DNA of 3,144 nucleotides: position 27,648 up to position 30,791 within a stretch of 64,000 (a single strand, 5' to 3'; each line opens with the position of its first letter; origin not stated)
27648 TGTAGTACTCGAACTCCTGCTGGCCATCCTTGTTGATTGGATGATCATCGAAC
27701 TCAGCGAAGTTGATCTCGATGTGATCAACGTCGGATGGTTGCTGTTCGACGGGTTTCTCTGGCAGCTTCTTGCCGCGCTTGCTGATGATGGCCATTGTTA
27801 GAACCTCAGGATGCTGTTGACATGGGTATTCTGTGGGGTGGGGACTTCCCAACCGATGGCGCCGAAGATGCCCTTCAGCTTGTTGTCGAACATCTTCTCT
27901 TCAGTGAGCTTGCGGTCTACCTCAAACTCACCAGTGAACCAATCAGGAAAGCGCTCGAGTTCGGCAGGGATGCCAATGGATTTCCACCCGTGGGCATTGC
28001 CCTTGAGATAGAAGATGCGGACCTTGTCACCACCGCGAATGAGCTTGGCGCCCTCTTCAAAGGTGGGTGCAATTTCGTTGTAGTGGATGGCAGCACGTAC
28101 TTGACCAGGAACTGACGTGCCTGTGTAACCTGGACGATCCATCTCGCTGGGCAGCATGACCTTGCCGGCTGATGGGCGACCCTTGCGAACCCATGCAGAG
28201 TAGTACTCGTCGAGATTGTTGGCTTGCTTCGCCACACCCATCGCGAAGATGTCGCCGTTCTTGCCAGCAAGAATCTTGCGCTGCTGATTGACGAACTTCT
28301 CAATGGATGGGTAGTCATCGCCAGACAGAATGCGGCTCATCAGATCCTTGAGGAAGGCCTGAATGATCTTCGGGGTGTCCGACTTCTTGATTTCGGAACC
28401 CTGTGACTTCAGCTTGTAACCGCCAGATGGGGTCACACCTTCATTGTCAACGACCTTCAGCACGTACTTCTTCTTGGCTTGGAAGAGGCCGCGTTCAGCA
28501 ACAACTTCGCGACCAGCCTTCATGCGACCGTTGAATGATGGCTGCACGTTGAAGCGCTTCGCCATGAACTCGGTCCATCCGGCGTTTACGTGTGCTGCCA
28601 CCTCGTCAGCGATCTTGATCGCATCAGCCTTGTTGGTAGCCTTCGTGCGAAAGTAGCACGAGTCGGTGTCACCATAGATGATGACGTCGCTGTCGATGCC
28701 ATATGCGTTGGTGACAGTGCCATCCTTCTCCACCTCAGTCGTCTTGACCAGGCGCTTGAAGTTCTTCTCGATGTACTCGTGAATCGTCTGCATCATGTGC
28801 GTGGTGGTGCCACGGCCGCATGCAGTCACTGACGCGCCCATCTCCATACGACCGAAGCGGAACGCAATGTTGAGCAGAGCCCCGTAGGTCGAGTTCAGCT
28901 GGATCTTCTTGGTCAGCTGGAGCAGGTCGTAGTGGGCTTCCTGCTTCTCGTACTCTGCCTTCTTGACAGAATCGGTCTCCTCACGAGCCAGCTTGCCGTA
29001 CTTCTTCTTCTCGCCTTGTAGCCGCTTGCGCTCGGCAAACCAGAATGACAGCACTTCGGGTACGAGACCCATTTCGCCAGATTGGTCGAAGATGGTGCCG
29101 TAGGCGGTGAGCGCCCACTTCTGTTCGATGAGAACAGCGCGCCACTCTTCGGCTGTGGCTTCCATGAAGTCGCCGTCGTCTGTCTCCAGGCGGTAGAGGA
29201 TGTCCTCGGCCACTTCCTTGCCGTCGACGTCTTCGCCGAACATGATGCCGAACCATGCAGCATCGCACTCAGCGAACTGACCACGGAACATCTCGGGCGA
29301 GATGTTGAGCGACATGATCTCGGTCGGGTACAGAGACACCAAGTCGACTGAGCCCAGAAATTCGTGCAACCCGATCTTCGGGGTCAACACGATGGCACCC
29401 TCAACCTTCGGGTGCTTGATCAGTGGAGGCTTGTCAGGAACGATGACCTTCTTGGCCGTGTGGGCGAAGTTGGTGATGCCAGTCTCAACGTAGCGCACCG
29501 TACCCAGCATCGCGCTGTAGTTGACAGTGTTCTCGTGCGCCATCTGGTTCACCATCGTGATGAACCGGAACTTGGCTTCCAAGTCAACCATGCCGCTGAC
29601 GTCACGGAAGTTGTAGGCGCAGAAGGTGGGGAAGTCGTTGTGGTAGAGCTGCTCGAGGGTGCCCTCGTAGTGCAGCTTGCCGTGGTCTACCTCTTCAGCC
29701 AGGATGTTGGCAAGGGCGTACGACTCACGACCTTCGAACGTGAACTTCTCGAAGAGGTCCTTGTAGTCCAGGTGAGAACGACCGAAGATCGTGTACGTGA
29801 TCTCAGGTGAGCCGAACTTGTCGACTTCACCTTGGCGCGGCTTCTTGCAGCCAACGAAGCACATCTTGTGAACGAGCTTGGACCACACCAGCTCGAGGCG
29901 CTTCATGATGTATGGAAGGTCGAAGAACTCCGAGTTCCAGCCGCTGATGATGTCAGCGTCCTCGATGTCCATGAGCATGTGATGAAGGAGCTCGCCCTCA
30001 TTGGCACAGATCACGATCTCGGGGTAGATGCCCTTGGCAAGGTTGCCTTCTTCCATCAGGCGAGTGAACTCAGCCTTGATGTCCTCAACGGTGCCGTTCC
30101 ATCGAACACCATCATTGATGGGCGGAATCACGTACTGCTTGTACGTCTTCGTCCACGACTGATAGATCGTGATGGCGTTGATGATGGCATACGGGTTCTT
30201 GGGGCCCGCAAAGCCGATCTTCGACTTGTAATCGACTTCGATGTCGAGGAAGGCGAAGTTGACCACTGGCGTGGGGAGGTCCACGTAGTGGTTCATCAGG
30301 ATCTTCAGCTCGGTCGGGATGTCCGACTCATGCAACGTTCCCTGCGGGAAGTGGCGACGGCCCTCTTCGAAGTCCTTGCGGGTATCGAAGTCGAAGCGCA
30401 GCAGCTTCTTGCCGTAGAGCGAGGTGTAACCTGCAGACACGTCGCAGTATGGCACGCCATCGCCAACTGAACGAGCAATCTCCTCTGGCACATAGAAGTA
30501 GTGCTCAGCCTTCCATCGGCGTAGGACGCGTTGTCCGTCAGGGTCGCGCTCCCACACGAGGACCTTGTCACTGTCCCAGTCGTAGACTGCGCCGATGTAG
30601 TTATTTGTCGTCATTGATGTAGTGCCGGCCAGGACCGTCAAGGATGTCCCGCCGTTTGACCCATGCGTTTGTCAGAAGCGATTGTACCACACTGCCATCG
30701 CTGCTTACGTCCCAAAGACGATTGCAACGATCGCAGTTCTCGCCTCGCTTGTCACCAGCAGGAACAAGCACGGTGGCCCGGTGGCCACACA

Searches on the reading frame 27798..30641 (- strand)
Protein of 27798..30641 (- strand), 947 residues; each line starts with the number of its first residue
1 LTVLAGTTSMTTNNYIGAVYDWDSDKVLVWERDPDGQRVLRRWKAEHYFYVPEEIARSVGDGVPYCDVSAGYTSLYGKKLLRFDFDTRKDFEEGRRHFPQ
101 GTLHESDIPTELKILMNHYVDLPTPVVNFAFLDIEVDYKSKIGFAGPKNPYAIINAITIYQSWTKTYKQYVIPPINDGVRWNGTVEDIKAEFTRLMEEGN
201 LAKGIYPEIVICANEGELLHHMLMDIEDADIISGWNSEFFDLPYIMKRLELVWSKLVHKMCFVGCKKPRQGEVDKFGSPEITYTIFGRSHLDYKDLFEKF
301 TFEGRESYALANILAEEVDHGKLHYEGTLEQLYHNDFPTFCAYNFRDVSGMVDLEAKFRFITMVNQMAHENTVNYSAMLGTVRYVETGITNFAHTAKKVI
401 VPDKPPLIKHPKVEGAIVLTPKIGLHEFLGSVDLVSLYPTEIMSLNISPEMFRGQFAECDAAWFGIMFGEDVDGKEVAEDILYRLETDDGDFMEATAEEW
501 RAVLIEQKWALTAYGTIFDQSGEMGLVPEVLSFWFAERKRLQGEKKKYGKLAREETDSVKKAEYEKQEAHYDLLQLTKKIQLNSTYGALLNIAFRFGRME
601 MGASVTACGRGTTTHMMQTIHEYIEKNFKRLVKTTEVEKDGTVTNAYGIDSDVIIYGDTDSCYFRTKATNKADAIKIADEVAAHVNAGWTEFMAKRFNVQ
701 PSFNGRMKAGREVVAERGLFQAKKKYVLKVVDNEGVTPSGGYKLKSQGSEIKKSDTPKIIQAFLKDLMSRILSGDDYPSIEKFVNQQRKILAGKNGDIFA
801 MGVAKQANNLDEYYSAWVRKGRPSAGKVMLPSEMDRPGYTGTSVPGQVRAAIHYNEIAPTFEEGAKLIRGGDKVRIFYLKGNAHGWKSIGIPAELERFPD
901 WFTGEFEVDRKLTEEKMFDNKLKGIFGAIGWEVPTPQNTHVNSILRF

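Call 12: search_protein_families(library=phrogs, proteins=[window:27798-30641:-], max_evalue=0.001)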
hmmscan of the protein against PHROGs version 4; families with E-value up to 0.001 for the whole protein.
window:27798-30641:- (947 aa): 6 families
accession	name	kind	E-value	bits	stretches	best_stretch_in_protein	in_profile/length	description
phrog_262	-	DNA, RNA and nucleotide metabolism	1.7e-159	533.6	1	12-934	6-842/856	DNA polymerase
phrog_2062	-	DNA, RNA and nucleotide metabolism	7.2e-75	253.5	1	23-552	11-489/502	DNA polymerase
phrog_1918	-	DNA, RNA and nucleotide metabolism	2e-60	205.9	1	542-937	7-374/382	DNA polymerase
phrog_3011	-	DNA, RNA and nucleotide metabolism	7.2e-10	39.2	0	127-250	144-263/576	DNA polymerase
phrog_2927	-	DNA, RNA and nucleotide metabolism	4e-07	29.8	1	487-625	73-201/710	DNA polymerase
phrog_27191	-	DNA, RNA and nucleotide metabolism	4.6e-07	30.7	1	562-640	30-104/230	DNA polymerase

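Call 45: search_dna_similar(query=window:27798-30641:-, collection=phages, mode=protein, max_rows=12)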
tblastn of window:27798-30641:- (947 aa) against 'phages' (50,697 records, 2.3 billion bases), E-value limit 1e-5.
Records with a match: 2649; places in all: 2761; records where one place covers at least 80% of the query: 1349.
Best place of each record, by identity: <60% 2649.
By first word of the organism name: Escherichia 675; Synechococcus 377; Klebsiella 333; Salmonella 199; Vibrio 136; Aeromonas 92; Shigella 89; Acinetobacter 71; Cyanophage 61; Enterobacter 59; and 64 more.
By host as written in the record: - 465; Escherichia coli 281; Klebsiella pneumoniae 115; Synechococcus 107; Escherichia coli O157:H7 38; Synechococcus sp. 38; Aeromonas salmonicida 38; Salmonella enterica 30; and 579 more.
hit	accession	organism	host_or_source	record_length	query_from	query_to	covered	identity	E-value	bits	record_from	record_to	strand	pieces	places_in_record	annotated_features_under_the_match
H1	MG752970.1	Ralstonia phage RsoM2USA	Ralstonia solanacearum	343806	8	947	99%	41.3%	0e+0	701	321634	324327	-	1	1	hypothetical protein (x2)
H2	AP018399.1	Xanthomonas phage XacN1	Xanthomonas citri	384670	15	947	99%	35.4%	1e-141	473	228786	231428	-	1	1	DNA polymerase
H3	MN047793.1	Xanthomonas phage Xoo-sp13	Xanthomonas oryzae pv. oryzae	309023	15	947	99%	33.6%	2e-134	452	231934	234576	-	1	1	DNA polymerase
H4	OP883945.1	Stenotrophomonas phage CM1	Stenotrophomonas maltophilia SRM01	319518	11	945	99%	31.7%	2e-120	411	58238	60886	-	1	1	record has no annotation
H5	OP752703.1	Stenotrophomonas phage RAS14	Stenotrophomonas maltophilia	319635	11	945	99%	31.7%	2e-120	411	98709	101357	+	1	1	hypothetical protein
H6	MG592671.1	Vibrio phage 2.275.O._10N.286.54.E11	Vibrio cyclitrophicus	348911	13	933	97%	30.2%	1e-102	358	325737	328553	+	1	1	hypothetical protein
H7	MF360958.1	Salicola phage SCTP-2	Salicola sp. PV4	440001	14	933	94%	30.4%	5e-77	407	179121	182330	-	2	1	179: DNA polymerase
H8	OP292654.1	Xanthomonas phage XbC2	Xanthomonas vesicatoria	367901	35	941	95%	29.1%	2e-63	366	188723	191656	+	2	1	DNA polymerase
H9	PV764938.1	Sinorhizobium phage Phosso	Sinohrizobium meliloti NRRL L-50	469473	14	947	99%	28.0%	7e-98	345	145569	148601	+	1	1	DNA polymerase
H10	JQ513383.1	Klebsiella phage vB_KleM_RaK2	Klebsiella sp.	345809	25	933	95%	28.7%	4e-63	363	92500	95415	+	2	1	DNA polymerase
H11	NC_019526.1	Klebsiella phage vB_KleM_RaK2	Klebsiella sp.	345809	25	933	95%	28.7%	4e-63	363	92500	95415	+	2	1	DNA polymerase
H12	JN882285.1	Cronobacter phage vB_CsaM_GAP32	Cronobacter sakazakii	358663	35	941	95%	29.0%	4e-62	362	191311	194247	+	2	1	DNA polymerase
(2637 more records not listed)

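Call 46: get_annotated_region(hit=H1, flank=100)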
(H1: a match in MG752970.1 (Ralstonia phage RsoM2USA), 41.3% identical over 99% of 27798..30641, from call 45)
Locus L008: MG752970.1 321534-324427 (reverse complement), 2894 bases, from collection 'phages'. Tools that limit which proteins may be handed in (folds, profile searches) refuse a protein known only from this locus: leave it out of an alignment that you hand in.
description: Ralstonia phage RsoM2USA, complete genome.
organism: Ralstonia phage RsoM2USA (NCBI taxid 2070027)
taxonomy: Viruses; Duplodnaviria; Heunggongvirae; Uroviricota; Caudoviricetes
host: Ralstonia solanacearum; source: soil; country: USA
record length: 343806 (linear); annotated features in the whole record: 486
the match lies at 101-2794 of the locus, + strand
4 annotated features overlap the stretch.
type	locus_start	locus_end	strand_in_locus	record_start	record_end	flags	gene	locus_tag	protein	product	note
CDS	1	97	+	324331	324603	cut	-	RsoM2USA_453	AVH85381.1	hypothetical protein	-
CDS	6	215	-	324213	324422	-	-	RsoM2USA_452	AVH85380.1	hypothetical protein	-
CDS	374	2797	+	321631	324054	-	-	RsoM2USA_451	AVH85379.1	hypothetical protein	-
CDS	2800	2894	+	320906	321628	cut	-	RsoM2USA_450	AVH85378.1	hypothetical protein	-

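Call 47: get_annotated_region(hit=H2, flank=100)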
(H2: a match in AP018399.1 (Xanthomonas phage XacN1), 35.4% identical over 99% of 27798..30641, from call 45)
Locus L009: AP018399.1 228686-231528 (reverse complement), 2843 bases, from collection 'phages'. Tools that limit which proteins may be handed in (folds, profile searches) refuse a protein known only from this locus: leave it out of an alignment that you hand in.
description: Xanthomonas phage XacN1 DNA, complete genome.
organism: Xanthomonas phage XacN1 (NCBI taxid 2042251)
taxonomy: Viruses; Duplodnaviria; Heunggongvirae; Uroviricota; Caudoviricetes
host: Xanthomonas citri; source: -; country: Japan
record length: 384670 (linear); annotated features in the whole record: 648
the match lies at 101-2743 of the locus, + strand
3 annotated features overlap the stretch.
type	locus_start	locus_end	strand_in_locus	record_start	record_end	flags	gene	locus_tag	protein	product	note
CDS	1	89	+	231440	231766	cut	-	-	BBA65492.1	predicted ORF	ORF344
CDS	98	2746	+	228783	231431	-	-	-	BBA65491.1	DNA polymerase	ORF343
CDS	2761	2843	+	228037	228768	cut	-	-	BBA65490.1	predicted ORF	ORF342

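Call 48: get_annotated_region(hit=H3, flank=100)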
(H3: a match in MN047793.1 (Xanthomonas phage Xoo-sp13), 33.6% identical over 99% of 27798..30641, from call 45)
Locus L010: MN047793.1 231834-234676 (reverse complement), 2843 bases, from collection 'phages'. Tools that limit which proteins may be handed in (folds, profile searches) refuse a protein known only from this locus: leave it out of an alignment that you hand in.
description: Xanthomonas phage Xoo-sp13, complete genome.
organism: Xanthomonas phage Xoo-sp13 (NCBI taxid 2591401)
taxonomy: Viruses; Duplodnaviria; Heunggongvirae; Uroviricota; Caudoviricetes
host: Xanthomonas oryzae pv. oryzae; source: soil; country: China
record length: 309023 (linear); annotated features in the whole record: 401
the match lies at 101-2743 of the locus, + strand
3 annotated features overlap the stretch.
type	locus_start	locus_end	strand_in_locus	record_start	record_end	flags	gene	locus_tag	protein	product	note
CDS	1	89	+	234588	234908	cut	-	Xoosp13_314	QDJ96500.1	hypothetical protein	-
CDS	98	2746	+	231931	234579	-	-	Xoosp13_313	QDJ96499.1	DNA polymerase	-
CDS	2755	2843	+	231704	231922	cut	-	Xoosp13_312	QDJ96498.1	hypothetical protein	-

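Call 49: get_annotated_region(hit=H5, flank=100)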
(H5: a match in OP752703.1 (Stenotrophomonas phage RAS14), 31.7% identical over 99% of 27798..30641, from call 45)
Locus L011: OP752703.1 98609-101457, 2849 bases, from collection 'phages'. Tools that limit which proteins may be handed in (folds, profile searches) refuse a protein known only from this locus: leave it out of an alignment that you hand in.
description: Stenotrophomonas phage RAS14, complete genome.
organism: Stenotrophomonas phage RAS14 (NCBI taxid 2996120)
taxonomy: Viruses; Duplodnaviria; Heunggongvirae; Uroviricota; Caudoviricetes
host: Stenotrophomonas maltophilia; source: sewage; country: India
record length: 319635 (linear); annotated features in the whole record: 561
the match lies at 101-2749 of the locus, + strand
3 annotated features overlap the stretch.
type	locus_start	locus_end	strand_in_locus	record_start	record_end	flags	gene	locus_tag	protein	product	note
CDS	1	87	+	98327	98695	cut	-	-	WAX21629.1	hypothetical protein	-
CDS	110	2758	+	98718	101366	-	-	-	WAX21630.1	hypothetical protein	-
CDS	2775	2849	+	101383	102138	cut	-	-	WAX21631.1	hypothetical protein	-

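Call 50: get_annotated_region(hit=H6, flank=100)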
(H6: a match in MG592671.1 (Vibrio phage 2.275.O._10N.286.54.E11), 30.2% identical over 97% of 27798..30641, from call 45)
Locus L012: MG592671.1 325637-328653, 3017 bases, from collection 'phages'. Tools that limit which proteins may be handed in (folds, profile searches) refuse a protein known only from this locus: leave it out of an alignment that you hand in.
description: Vibrio phage 2.275.O._10N.286.54.E11, partial genome.
organism: Vibrio phage 2.275.O._10N.286.54.E11 (NCBI taxid 1881285)
taxonomy: Viruses; Duplodnaviria; Heunggongvirae; Uroviricota; Caudoviricetes
host: Vibrio cyclitrophicus; source: iron chloride precipitation of 0.2um-filtered seawater, resuspended in oxalate solution; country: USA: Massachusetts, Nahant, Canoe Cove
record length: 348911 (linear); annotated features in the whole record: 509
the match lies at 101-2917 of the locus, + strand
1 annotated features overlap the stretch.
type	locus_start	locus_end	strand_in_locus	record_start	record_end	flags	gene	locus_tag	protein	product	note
CDS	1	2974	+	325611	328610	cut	-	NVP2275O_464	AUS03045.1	hypothetical protein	NVP2275O_464; tara_best_match:OM-RGC.v1.000179962; cvp_best_match:NCBI_PEP_441462904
